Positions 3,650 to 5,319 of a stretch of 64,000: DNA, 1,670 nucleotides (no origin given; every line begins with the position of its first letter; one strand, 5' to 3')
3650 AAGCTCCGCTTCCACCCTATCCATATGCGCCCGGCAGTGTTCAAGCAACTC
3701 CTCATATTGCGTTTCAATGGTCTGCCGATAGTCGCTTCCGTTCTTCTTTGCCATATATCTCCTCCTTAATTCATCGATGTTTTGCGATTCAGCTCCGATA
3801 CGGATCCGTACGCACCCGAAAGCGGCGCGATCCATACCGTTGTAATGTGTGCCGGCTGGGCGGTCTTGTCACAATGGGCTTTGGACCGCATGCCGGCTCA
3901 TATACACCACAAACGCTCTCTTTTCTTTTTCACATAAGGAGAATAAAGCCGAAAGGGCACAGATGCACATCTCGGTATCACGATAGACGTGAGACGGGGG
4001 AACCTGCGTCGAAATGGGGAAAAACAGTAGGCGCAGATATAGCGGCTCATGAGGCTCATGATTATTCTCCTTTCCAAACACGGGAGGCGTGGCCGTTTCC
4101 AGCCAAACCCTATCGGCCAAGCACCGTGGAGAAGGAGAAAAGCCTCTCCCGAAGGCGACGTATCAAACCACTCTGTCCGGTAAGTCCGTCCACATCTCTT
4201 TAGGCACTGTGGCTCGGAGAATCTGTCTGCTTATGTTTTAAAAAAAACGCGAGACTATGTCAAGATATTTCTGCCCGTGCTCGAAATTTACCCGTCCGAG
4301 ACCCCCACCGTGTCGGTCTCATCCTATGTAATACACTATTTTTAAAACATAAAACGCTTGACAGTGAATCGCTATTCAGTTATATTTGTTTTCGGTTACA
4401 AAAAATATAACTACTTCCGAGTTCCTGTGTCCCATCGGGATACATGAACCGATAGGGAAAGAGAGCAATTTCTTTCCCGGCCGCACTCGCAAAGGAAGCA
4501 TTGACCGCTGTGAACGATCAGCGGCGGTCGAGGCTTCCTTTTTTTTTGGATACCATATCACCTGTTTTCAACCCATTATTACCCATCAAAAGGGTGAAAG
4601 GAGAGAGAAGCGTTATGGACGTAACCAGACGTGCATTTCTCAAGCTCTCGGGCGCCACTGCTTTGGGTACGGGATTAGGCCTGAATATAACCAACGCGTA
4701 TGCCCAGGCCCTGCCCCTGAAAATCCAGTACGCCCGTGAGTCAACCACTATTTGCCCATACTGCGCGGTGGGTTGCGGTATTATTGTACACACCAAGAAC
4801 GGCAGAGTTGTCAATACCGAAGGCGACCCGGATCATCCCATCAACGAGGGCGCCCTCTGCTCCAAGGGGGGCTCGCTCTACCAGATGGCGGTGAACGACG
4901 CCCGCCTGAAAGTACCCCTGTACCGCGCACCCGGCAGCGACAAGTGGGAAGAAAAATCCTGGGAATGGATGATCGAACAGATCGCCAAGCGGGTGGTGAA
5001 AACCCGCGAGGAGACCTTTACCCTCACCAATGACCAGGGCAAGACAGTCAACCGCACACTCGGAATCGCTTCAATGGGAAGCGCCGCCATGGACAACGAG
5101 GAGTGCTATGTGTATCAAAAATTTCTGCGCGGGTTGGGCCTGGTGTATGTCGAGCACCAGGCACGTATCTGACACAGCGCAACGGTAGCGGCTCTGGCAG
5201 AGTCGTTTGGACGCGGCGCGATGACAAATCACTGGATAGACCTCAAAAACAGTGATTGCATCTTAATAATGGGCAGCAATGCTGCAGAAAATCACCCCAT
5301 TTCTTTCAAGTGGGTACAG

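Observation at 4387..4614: fdh operon leader contains mutually exclusive hairpins ending in a GC stem + T9; candidate attenuator or riboswitch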

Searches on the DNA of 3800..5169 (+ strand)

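Call 4: search_rna_families(source=window, start=3800, end=4700, threshold=evalue, max_evalue=10, show_alignments=3)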
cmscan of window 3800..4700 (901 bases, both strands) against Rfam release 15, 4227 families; matches with E-value up to 10: 3.
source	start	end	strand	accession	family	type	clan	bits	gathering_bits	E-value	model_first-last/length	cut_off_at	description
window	4051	4231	-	RF01055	Molybdenum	Cis-reg; riboswitch;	-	71.1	36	5.1e-17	1-135/135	no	Molybdenum/Tungsten riboswitch aptamer (Moco RNA motif)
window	4497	4544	+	RF01388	isrD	Gene; sRNA;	-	14.1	37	8.5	1-51/51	no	isrD Hfq binding RNA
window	4460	4531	+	RF02799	CssrB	Gene; sRNA;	-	12.6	76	8.7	1-180/180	no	Chromosome-encoded Shigella sRNA B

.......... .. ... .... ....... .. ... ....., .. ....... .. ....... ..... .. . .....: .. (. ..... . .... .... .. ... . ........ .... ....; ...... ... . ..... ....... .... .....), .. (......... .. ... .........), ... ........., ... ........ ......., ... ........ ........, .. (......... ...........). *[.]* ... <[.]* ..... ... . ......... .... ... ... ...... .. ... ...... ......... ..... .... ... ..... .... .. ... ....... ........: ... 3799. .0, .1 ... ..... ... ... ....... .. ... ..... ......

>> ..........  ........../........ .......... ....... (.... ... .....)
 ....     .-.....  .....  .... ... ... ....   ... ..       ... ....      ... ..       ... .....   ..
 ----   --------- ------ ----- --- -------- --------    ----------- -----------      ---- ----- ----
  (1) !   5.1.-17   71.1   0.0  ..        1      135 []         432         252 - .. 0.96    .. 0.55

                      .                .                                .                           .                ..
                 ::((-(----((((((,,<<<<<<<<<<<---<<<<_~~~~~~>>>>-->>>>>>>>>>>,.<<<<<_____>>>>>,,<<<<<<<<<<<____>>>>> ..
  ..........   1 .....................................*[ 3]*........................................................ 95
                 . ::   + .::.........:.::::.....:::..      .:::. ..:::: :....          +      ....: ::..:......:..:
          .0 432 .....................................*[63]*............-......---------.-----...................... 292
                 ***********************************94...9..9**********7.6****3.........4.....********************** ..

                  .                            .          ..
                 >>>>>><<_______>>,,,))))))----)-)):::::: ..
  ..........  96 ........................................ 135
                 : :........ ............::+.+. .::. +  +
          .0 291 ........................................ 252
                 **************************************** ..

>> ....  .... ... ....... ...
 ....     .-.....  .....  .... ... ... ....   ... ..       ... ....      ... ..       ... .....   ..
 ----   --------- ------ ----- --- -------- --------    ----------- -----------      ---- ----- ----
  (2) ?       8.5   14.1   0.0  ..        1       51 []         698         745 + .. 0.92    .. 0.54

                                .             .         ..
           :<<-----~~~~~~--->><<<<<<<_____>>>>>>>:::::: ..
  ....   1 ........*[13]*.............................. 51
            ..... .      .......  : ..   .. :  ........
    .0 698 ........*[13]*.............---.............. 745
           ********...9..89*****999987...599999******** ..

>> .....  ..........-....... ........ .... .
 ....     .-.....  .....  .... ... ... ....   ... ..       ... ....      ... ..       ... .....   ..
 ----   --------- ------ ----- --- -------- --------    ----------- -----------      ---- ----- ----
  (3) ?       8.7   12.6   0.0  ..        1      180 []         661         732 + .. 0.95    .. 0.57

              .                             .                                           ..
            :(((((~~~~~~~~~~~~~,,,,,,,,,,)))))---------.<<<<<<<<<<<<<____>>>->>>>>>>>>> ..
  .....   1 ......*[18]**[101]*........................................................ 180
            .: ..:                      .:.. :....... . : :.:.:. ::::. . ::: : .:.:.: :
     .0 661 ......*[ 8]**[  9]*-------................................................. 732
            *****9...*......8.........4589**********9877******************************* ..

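Call 26: search_rna_families(source=window, start=4405, end=4505, threshold=evalue, max_evalue=10, show_alignments=3)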
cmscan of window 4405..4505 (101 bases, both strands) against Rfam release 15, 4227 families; matches with E-value up to 10: 3.
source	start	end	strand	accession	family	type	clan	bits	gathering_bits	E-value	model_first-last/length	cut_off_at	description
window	4407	4505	+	RF01055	Molybdenum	Cis-reg; riboswitch;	-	33.1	36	8e-07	5-127/135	no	Molybdenum/Tungsten riboswitch aptamer (Moco RNA motif)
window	4429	4465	-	RF01373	CRISPR-DR60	Gene; CRISPR;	-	15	45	2.3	1-37/37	no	CRISPR RNA direct repeat element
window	4419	4448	+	RF02257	adapt33_3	Gene; lncRNA;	-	8.6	70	5.5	111-140/140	no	Adaptive response 33 conserved region 3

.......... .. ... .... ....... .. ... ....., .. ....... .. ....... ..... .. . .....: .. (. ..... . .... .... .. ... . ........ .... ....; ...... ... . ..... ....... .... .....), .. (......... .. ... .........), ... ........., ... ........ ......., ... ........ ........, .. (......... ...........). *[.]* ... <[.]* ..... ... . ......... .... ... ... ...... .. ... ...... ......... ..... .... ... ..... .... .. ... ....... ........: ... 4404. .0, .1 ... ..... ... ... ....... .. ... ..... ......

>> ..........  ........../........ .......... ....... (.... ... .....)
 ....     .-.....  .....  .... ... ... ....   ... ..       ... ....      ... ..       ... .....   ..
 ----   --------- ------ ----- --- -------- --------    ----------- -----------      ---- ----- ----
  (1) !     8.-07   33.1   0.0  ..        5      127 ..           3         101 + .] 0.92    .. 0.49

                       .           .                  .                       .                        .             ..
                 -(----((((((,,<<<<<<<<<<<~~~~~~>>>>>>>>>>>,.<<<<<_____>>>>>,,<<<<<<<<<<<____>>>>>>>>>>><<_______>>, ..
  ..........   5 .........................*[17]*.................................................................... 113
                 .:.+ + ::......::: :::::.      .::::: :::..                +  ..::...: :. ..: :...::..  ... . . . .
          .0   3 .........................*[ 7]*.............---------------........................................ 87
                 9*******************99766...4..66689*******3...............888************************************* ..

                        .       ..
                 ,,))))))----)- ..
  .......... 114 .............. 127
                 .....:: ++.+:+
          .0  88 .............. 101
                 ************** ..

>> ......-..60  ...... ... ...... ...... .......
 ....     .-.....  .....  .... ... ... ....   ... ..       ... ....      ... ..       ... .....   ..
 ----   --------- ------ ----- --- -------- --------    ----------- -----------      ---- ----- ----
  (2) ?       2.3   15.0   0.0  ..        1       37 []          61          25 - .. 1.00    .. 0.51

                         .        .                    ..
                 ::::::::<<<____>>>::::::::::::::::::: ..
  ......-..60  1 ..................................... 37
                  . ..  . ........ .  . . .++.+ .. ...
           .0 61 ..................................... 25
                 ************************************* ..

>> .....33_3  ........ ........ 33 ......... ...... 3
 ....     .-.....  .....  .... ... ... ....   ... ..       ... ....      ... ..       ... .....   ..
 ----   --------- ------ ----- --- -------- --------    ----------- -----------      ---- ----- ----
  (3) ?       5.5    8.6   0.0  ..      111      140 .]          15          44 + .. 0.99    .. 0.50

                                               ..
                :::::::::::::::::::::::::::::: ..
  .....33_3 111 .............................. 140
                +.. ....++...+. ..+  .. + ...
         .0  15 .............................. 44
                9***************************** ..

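Call 28: build_rna_model(alignment_id=A2, structure=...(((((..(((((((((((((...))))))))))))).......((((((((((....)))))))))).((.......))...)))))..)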
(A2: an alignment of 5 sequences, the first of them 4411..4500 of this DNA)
Model R1 built from alignment A2 (5 sequences, 92 columns); structure: as given.
model positions 90; base pairs 30; branch points 2; effective number of sequences 1.33; information 0.633 bits per position. Calibrated on 0.2 Mb of random sequence (short: E-values are rough).
structure used (alignment columns):
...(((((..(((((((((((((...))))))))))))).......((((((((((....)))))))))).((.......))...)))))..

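Call 30: search_with_rna_model(model_id=R1, sources=[window, L001, L002, L003, L004, L005, L006, L007, L008, L009, L010, L011, L012, L013, L014, L015, L016, L017, L018, L019, L020, L021, L022, L023, L024, L025, L026, L027, L028, L029, L030, L031, L032, L033, L034, L035, L036, L037, L038, L039, L040, L041, L042, L043, L044, L045, L046, L047, L048, L049, L050, L051, L052, L053, L054, L055, L056, L057, L058, L059, L060, L061, L062, L063, L064, L065, L066, L067, L068, L069, L070, L071, L072, L073, L074, L075, L076, L077, L078, L079, L080, L081, L082, L083, L084, L085, L086, L087, L088, L089, L090, L091, L092, L093, L094, L095, L096, L097, L098, L099], max_evalue=1)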
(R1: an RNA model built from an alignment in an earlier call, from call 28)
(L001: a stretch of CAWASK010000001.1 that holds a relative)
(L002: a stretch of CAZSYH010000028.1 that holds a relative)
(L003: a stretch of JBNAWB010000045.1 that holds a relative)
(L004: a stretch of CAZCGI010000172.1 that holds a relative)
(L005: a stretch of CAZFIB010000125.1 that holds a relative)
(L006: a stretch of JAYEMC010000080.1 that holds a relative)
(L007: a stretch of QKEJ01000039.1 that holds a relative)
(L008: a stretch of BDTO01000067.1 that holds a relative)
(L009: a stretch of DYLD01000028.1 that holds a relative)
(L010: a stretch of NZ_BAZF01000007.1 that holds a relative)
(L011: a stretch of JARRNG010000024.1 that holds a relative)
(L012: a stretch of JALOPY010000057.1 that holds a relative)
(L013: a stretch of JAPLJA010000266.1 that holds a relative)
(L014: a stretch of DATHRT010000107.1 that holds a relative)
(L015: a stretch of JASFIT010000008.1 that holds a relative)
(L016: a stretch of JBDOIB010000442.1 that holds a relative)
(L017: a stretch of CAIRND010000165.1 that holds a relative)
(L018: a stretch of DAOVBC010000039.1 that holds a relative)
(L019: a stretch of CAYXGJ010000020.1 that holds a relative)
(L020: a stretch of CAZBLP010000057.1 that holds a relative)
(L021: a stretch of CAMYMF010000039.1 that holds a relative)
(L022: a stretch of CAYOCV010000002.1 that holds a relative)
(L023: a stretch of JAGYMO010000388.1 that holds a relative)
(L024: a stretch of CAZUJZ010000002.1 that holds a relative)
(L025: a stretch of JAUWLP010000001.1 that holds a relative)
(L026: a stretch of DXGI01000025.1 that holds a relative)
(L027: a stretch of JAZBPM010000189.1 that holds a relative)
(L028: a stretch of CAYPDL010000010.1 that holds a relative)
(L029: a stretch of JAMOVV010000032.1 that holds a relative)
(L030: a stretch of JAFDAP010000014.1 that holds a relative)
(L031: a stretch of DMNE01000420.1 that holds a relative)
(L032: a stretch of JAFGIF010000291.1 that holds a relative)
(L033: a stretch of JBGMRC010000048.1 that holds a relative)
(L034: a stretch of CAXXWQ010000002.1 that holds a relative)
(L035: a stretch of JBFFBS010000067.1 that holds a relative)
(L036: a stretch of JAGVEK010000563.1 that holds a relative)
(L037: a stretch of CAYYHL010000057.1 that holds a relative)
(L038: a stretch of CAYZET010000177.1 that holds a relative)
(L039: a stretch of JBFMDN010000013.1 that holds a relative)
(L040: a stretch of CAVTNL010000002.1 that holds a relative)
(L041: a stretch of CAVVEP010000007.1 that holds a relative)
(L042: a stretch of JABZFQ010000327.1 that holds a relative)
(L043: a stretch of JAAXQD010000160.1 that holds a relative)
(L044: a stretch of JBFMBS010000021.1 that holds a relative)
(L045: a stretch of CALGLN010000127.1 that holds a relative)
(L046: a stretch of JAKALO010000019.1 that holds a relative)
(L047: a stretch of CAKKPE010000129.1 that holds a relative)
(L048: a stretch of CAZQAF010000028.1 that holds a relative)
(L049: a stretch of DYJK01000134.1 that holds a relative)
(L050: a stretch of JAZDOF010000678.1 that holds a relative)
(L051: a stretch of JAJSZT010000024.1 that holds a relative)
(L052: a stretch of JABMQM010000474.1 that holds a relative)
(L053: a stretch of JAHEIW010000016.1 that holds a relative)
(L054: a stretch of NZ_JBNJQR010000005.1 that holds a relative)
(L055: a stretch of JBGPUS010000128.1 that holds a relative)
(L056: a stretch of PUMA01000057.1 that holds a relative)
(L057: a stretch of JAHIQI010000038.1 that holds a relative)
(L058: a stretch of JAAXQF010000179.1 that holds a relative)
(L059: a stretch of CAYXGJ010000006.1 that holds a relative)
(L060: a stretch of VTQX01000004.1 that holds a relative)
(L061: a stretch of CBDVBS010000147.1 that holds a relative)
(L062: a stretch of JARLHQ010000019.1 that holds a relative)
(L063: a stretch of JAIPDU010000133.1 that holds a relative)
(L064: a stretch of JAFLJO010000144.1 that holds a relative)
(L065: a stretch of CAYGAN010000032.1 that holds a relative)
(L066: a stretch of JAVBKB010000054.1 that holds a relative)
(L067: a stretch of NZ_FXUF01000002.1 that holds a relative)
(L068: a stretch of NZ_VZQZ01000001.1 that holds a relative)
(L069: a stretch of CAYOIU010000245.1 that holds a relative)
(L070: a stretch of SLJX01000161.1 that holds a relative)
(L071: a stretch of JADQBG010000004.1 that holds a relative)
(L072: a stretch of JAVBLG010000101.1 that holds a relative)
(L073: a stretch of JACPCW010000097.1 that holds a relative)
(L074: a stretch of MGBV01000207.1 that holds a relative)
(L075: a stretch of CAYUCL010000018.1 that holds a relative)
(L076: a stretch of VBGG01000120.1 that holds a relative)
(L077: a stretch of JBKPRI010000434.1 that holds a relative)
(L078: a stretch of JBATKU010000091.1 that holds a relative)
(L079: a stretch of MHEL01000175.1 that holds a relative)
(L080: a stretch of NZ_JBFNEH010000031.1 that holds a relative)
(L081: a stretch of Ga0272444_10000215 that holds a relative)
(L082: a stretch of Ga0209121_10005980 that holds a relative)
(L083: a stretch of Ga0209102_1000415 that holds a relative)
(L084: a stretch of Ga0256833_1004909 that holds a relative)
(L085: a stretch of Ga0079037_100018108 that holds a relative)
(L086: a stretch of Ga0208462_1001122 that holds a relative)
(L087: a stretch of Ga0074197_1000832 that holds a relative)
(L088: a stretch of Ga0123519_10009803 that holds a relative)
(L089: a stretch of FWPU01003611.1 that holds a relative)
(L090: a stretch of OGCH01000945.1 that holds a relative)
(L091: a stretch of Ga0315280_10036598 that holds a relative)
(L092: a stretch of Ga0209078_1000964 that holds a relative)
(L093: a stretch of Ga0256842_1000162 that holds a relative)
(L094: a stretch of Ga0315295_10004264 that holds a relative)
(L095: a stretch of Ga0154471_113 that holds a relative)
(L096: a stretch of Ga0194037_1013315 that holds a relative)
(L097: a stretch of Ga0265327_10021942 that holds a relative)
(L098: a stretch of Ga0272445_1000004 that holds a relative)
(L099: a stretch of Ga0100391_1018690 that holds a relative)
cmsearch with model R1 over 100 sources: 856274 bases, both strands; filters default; matches with E-value up to 1: 5.
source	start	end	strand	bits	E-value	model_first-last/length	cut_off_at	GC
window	4411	4500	+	99.7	1.4e-23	1-90/90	no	0.52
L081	2854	2952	+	38.5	5.3e-07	1-90/90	no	0.51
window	4064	4135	-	30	0.00011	1-90/90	no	0.58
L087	2858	2957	+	25.2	0.0021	1-90/90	no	0.63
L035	7307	7389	+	17.5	0.26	1-90/90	no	0.59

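Call 31: search_with_rna_model(model_id=R1, sources=[L100, L101, L102, L103, L104, L105, L106, L107, L108, L109, L110, L111, L112, L113, L114, L115, L116, L117, L118, L119, L120, L121, L122, L123, L124, L125, L126, L127, L128, L129, L130, L131, L132, L133, L134, L135, L136, L137, L138, L139, L140, L141, L142, L143, L144, L145, L146, L147, L148, L149, L150, L151, L152, L153, L154, L155, L156, L157, L158, L159, L160, L161, L162, L163, L164, L165], max_evalue=1)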
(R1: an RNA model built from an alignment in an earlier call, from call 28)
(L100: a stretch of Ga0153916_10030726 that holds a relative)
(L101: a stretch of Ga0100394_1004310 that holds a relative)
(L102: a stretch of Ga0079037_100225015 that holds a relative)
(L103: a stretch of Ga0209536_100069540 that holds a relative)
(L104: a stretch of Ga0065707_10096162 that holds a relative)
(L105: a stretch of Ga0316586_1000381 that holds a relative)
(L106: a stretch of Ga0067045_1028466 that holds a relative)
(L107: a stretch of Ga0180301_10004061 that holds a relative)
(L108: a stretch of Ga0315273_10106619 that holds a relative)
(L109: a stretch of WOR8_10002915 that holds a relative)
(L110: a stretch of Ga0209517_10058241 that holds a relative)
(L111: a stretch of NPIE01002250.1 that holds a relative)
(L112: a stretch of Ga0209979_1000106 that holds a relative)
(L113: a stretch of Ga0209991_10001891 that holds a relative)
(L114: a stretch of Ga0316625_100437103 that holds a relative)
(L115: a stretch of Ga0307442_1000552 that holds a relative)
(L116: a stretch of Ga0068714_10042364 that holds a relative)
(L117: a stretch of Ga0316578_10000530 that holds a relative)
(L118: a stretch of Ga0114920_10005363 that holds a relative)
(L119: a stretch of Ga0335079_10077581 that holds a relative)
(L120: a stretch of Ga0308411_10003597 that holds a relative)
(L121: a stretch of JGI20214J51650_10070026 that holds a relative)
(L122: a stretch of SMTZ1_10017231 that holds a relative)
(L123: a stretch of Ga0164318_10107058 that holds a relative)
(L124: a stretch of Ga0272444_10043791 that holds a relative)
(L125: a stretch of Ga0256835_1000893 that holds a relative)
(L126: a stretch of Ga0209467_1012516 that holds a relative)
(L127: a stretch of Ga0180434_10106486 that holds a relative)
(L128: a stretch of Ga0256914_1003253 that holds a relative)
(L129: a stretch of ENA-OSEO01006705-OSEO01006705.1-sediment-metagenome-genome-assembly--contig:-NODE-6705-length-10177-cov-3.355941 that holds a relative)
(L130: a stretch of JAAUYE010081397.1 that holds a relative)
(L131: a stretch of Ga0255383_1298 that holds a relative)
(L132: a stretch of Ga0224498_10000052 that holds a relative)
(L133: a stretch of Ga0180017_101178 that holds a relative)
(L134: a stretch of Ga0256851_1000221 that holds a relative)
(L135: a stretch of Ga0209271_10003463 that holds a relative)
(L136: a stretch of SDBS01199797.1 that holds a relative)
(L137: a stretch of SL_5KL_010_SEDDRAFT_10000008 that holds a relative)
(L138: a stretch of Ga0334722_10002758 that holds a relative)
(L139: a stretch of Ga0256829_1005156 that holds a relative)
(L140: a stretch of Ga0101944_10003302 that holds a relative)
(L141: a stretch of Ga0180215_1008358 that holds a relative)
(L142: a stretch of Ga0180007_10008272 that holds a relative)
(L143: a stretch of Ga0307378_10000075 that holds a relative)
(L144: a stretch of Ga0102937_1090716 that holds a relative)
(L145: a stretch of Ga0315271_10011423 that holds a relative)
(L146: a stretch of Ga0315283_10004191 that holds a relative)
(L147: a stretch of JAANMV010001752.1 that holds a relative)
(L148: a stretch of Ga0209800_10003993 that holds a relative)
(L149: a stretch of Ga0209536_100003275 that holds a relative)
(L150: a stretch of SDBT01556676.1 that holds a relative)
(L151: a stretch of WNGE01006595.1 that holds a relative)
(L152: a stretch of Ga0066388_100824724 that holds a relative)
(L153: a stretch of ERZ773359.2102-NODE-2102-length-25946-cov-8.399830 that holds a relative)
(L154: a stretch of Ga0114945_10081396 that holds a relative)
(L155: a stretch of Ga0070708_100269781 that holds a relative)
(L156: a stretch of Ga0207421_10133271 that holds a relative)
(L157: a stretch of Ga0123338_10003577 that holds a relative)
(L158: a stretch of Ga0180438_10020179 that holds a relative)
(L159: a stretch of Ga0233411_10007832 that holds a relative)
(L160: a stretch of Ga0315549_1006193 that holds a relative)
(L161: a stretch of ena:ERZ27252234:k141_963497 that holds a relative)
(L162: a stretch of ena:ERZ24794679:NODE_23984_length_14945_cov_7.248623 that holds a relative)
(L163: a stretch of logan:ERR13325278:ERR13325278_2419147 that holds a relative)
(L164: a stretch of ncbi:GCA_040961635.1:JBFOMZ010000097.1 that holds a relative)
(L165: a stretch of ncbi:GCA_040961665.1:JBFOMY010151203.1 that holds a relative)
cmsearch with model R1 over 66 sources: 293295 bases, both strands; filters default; matches with E-value up to 1: 13.
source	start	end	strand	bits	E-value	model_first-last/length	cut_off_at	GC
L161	601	690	+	101.8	1.2e-24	1-90/90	no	0.5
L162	2668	2759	+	90.3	1.6e-21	1-90/90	no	0.54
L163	801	892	+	90.3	1.6e-21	1-90/90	no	0.54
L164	2792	2881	+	89.6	2.6e-21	1-90/90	no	0.52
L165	533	622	+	89.6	2.6e-21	1-90/90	no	0.52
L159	495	582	+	75.9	1.3e-17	1-90/90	no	0.5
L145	2400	2490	+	63.5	2.9e-14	1-90/90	no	0.69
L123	1788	1884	+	62.2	6.7e-14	1-90/90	no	0.39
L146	2836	2925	+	52.1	3.7e-11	1-90/90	no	0.68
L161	253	324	-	30.3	3e-05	1-90/90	no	0.56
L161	598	649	-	23.4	0.0022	1-90/90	no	0.5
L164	2789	2839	-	18.1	0.061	1-90/90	no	0.51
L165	530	580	-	18.1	0.061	1-90/90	no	0.51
